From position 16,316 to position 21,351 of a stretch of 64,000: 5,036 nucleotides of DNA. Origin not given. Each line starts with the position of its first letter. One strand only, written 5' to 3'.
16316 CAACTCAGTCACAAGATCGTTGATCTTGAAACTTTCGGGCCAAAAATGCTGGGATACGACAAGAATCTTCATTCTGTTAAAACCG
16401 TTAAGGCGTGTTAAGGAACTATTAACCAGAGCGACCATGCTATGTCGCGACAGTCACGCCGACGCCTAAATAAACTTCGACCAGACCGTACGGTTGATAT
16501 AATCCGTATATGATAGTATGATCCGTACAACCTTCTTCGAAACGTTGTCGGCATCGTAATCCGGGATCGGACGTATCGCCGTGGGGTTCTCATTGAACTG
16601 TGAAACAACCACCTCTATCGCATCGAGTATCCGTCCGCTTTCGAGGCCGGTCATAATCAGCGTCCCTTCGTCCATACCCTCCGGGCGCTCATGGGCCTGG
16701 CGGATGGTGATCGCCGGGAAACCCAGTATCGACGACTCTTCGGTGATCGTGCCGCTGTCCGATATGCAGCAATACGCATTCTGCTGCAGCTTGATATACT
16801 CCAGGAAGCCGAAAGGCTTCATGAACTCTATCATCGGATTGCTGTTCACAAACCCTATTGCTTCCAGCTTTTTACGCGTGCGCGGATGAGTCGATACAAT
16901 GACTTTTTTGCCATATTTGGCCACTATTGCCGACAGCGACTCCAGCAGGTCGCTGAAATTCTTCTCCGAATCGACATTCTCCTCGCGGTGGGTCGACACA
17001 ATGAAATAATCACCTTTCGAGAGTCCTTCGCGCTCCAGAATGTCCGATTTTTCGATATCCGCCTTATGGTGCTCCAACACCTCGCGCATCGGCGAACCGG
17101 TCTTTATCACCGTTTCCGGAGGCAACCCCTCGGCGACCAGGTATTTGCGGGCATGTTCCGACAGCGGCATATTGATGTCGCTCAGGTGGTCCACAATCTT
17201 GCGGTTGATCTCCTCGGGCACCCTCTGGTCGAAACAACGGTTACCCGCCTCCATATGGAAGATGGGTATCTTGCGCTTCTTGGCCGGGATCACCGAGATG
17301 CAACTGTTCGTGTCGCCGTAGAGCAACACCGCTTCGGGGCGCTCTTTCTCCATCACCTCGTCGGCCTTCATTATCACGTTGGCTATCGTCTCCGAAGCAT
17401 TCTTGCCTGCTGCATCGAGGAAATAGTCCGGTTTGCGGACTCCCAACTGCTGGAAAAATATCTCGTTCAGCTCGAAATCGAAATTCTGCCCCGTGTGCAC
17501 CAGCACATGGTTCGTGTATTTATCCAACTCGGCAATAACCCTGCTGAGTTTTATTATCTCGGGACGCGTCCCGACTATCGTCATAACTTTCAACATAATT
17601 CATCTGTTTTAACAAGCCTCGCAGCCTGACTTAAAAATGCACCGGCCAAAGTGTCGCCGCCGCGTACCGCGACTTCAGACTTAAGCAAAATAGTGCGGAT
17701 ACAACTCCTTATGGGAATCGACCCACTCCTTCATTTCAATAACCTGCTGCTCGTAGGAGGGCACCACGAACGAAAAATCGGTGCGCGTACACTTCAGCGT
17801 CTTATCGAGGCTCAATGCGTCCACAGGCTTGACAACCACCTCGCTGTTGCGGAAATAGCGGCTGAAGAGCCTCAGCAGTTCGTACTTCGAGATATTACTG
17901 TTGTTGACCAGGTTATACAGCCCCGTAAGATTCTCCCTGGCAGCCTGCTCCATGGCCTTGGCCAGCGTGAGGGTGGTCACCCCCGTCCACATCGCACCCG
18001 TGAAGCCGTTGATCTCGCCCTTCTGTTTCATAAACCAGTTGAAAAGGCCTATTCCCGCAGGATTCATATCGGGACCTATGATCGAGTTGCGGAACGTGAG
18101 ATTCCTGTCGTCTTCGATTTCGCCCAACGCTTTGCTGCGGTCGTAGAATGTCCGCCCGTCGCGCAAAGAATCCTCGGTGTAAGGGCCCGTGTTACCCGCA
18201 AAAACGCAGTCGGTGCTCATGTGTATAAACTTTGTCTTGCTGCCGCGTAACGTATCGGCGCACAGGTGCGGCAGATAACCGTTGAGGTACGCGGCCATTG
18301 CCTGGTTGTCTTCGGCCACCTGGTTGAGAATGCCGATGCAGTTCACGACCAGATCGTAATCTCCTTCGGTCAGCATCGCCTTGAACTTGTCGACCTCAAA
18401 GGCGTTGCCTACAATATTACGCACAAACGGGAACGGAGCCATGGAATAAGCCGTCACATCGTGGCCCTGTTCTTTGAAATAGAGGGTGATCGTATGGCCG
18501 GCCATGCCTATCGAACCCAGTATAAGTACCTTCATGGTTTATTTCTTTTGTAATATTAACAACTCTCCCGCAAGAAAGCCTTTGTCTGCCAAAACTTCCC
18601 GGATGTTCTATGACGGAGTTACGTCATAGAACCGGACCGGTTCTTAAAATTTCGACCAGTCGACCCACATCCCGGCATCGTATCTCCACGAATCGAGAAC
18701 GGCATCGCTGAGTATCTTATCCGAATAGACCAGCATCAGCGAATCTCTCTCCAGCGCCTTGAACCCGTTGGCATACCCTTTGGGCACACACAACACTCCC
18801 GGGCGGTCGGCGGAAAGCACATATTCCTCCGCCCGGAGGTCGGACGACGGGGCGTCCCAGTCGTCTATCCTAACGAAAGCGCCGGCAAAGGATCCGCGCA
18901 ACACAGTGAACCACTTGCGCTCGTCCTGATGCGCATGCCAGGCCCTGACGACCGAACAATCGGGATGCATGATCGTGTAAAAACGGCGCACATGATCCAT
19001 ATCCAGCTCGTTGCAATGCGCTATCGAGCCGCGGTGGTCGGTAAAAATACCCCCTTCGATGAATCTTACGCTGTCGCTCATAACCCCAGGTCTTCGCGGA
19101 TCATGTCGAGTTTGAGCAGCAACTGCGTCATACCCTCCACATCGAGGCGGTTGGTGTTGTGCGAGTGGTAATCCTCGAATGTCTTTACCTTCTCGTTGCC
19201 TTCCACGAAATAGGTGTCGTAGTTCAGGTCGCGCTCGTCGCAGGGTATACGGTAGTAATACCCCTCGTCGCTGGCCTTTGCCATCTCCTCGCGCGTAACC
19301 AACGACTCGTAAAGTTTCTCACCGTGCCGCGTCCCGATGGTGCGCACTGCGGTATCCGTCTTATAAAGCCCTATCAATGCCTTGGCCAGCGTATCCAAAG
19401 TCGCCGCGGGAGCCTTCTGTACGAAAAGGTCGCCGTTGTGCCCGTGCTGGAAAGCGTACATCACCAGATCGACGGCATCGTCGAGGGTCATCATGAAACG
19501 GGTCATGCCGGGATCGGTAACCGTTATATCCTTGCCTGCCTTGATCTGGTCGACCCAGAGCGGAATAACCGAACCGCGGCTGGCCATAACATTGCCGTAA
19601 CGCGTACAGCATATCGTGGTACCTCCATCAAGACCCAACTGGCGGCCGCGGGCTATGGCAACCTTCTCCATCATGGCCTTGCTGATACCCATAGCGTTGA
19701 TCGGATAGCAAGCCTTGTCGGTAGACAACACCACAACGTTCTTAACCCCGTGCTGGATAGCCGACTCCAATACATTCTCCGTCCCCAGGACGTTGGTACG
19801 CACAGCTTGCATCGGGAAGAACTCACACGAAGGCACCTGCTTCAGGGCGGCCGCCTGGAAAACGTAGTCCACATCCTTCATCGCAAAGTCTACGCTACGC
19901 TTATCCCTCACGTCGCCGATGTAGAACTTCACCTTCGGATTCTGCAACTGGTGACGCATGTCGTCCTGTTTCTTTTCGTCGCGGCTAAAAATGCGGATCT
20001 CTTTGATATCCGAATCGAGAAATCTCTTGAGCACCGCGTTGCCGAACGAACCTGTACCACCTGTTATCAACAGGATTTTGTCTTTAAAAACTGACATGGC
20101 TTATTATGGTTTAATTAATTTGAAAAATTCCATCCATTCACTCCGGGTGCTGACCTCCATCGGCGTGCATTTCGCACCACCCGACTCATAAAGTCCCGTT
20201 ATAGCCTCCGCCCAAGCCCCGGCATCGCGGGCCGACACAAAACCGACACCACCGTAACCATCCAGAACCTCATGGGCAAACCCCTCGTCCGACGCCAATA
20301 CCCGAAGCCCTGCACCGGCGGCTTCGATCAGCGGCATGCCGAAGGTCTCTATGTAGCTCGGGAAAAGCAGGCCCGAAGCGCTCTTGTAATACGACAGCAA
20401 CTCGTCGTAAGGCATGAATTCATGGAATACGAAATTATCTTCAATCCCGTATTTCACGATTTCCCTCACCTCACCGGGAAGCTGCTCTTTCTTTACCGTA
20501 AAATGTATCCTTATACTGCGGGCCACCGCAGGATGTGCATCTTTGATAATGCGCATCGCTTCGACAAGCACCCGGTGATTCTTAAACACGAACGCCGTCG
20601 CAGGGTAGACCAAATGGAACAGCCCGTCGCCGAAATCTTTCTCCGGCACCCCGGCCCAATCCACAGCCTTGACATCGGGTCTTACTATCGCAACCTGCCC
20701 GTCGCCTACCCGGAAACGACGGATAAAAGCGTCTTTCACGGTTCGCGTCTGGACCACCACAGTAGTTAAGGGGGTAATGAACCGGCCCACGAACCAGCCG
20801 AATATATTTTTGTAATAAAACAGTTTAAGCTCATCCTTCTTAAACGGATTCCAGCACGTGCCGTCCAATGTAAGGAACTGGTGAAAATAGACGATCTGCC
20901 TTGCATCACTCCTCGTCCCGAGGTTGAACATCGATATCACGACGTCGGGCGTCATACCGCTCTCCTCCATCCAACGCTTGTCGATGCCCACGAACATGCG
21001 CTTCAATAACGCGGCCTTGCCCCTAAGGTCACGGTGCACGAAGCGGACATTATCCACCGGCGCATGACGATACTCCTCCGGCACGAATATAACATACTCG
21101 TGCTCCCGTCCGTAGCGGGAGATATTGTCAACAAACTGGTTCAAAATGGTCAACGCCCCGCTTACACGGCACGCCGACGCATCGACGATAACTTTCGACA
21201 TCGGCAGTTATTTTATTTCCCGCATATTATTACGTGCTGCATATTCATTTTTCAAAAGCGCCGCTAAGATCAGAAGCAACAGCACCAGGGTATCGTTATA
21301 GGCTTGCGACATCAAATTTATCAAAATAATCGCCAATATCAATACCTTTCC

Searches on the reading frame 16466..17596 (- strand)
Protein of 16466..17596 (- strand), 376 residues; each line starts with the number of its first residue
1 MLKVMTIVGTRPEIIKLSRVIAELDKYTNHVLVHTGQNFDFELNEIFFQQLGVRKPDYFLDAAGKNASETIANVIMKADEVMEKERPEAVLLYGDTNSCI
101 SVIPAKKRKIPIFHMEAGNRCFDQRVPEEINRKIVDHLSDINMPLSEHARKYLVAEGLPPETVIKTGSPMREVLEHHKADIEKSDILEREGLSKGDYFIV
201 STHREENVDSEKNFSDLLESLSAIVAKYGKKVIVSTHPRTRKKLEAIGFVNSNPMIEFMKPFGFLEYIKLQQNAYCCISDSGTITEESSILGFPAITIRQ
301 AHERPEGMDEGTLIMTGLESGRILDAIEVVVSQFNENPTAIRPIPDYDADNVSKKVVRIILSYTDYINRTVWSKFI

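Call 6: search_protein_families(library=pfam, proteins=[window:16466-17596:-])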
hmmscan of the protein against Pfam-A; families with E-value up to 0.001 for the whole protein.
window:16466-17596:- (376 aa): 2 families
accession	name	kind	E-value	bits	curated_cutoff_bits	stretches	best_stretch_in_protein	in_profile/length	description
PF02350.25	Epimerase_2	-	2.2e-88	296.9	30.6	1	28-360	9-346/347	UDP-N-acetylglucosamine 2-epimerase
PF03033.26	Glyco_transf_28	-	0.00041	20.9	26.2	0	4-117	2-119/139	Glycosyltransferase family 28 N-terminal domain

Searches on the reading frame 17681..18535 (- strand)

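Call 6: search_protein_families(library=pfam, proteins=[window:17681-18535:-])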
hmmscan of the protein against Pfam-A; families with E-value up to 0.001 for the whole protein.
window:17681-18535:- (284 aa): 2 families
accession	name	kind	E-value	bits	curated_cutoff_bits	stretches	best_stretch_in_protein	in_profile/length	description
PF04321.23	RmlD_sub_bind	-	3.4e-18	66.2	27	1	1-139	1-133/287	RmlD substrate binding domain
PF01370.27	Epimerase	-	1.6e-09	38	20.9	1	3-139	1-150/240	NAD dependent epimerase/dehydratase family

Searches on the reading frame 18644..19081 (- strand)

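Call 6: search_protein_families(library=pfam, proteins=[window:18644-19081:-])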
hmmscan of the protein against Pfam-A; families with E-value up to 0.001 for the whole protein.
window:18644-19081:- (145 aa): 2 families
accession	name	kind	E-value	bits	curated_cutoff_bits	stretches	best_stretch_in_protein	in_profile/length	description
PF00908.23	dTDP_sugar_isom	-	7.8e-06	26.1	27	1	10-120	12-129/168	dTDP-4-dehydrorhamnose 3,5-epimerase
PF05523.17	FdtA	-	4.1e-05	23.8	23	1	8-123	6-113/131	WxcM-like, C-terminal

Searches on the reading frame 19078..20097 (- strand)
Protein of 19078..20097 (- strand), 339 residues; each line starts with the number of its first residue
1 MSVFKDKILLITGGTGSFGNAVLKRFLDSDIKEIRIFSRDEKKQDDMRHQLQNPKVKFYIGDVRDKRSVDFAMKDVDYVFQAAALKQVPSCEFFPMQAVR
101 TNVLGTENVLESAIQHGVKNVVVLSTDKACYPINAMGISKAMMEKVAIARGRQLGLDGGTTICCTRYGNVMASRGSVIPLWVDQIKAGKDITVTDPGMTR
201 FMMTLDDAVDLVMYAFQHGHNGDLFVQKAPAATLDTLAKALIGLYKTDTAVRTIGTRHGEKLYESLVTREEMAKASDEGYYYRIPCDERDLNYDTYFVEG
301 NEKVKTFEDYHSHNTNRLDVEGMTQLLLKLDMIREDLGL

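Call 3: search_protein_families(library=pfam, proteins=[window:19078-20097:-])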
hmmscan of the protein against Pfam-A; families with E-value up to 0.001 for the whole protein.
window:19078-20097:- (339 aa): 12 families
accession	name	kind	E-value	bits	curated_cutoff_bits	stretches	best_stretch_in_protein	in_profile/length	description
PF02719.21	Polysacc_synt_2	-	2.3e-101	339.3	20.2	1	9-284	1-291/293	Polysaccharide biosynthesis protein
PF01370.27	Epimerase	-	3.2e-28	99.2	20.9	1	10-222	2-234/240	NAD dependent epimerase/dehydratase family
PF08485.16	Polysacc_syn_2C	-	1.9e-23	82.3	25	1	287-334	1-48/48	Polysaccharide biosynthesis protein C-terminal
PF01073.25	3Beta_HSD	-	3.5e-18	66.1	22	1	10-132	1-122/280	3-beta hydroxysteroid dehydrogenase/isomerase family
PF16363.11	GDP_Man_Dehyd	-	4.6e-18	66.2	27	1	10-239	1-260/332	GDP-mannose 4,6 dehydratase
PF13460.12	NAD_binding_10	-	2.5e-12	47.5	27.2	1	13-130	1-102/184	NAD(P)H-binding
PF05368.20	NmrA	-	1.3e-09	38.6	27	1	6-200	2-183/298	NmrA-like family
PF07993.18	NAD_binding_4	-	1.2e-07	31.6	20.1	1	11-144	1-154/258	Male sterility protein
PF04321.23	RmlD_sub_bind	-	2.6e-07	30.4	27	1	9-127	3-102/287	RmlD substrate binding domain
PF08659.16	KR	-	7.4e-06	26.4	22.6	1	10-78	4-77/180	KR domain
PF00106.31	adh_short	-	9.2e-05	22.4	26.6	1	7-77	1-72/195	short chain dehydrogenase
PF03435.24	Sacchrp_dh_NADP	-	0.00022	22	25.1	1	10-82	2-75/129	Saccharopine dehydrogenase NADP binding domain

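Call 4: search_protein_families(library=ncbifam, proteins=[window:19078-20097:-])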
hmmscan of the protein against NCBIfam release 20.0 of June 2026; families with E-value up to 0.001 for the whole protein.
window:19078-20097:- (339 aa): 37 families (the best 25 are shown)
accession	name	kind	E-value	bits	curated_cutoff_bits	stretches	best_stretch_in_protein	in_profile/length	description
TIGR04130.1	FnlA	equivalog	2.7e-166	552.5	730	1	3-334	1-332/337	UDP-N-acetylglucosamine 4,6-dehydratase/5-epimerase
TIGR03589.1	PseB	equivalog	2.2e-92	309.5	407.75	1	4-326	2-323/324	UDP-N-acetylglucosamine 4,6-dehydratase (inverting)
TIGR04180.1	EDH_00030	hypoth_equivalog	7.2e-15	54.8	475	1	10-128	2-123/297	NAD-dependent 4,6-dehydratase LegB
TIGR03466.1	HpnA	hypoth_equivalog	3.6e-14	52.4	367.65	1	9-127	3-114/327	hopanoid-associated sugar epimerase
TIGR01181.1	dTDP_gluc_dehyt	equivalog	5.8e-13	48.6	365.1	1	9-226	2-241/321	dTDP-glucose 4,6-dehydratase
TIGR01179.1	galE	equivalog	4.8e-12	45.3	262.3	1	9-132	2-126/332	UDP-glucose 4-epimerase GalE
NF041293.1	G6PDh_Azf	equivalog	7e-12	45.3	400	1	6-129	2-118/252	NAD-dependent glucose-6-phosphate dehydrogenase Azf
TIGR02622.1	CDP_4_6_dhtase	equivalog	1.2e-11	44.3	278.45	1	3-131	1-133/352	CDP-glucose 4,6-dehydratase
NF042423.1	oxyalk_red_Shew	equivalog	1.4e-10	40.7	580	1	8-128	10-120/331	2-alkyl-3-oxoalkanoate reductase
NF042422.1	oxyalk_red_OleD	equivalog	1.2e-09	38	580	1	9-127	3-111/329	2-alkyl-3-oxoalkanoate reductase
NF052578.1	StrlDmthSdmBMthl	equivalog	1.6e-09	38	600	1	10-139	4-125/328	sterol demethylase protein SdmB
NF011728.1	PRK15181.1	equivalog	1e-06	28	760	1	4-119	13-134/348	Vi polysaccharide biosynthesis UDP-N-acetylglucosaminuronic acid C-4 epimerase TviC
TIGR02197.1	heptose_epim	equivalog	1.2e-06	27.9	274.6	1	9-254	1-269/316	ADP-glyceromanno-heptose 6-epimerase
NF005449.0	PRK07041.1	equivalog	3e-06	27.3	257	1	4-101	5-105/240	SDR family oxidoreductase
NF004849.1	PRK06200.1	equivalog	3.3e-06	26.4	330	1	1-74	1-72/269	3-(cis-5,6-dihydroxycyclohexa-1,3-dien-1-yl)propanoate dehydrogenase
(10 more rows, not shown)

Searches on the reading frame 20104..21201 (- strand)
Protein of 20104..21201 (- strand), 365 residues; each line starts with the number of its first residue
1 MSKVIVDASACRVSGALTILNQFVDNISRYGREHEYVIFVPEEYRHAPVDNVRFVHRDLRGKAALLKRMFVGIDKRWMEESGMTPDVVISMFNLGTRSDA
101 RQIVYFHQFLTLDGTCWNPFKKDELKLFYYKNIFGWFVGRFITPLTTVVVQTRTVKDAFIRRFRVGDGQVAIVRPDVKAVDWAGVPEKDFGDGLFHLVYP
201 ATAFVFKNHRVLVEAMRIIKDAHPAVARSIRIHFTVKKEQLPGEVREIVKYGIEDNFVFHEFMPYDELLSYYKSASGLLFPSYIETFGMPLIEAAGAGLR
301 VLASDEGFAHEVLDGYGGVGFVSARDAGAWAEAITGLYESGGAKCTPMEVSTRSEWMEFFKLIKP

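Call 3: search_protein_families(library=pfam, proteins=[window:20104-21201:-])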
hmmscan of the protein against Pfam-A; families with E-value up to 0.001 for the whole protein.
window:20104-21201:- (365 aa): 2 families
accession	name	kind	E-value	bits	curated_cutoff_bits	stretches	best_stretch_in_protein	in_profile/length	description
PF00534.26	Glycos_transf_1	-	2.2e-16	60.3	26.4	1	206-341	27-159/172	Glycosyl transferases group 1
PF13692.12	Glyco_trans_1_4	-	2.3e-16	60.8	27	1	206-339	14-141/142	Glycosyl transferases group 1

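Call 4: search_protein_families(library=ncbifam, proteins=[window:20104-21201:-])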
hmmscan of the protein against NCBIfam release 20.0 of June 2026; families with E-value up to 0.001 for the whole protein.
window:20104-21201:- (365 aa): 6 families
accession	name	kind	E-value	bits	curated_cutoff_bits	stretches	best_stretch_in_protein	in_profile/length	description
TIGR03449.1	mycothiol_MshA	equivalog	2.1e-11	43.4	462.5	1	242-340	270-369/406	D-inositol-3-phosphate glycosyltransferase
NF053787.1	GlcN_PG_synth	equivalog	1.3e-06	27.5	480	1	258-344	245-330/361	N-acetylglucosaminyl phosphatidylglycerol synthase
NF053513.1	Gtran_IagA_BgsA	equivalog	2.2e-06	26.9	460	1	236-307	197-268/333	LTA glycolipid anchor biosynthesis glycosyltransferase, IagA/BgsA family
TIGR04047.1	MSMEG_0565_glyc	hypoth_equivalog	0.00017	20.8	259.85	1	258-339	260-340/373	MSMEG_0565 family glycosyltransferase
NF012028.0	PRK15484.1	subfamily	0.0004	19.6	618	1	243-317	246-321/380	lipopolysaccharide N-acetylglucosaminyltransferase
NF038255.1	exopoly_VpsD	equivalog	0.0006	18.8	300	1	246-323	254-331/381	VpsD family glycosyltransferase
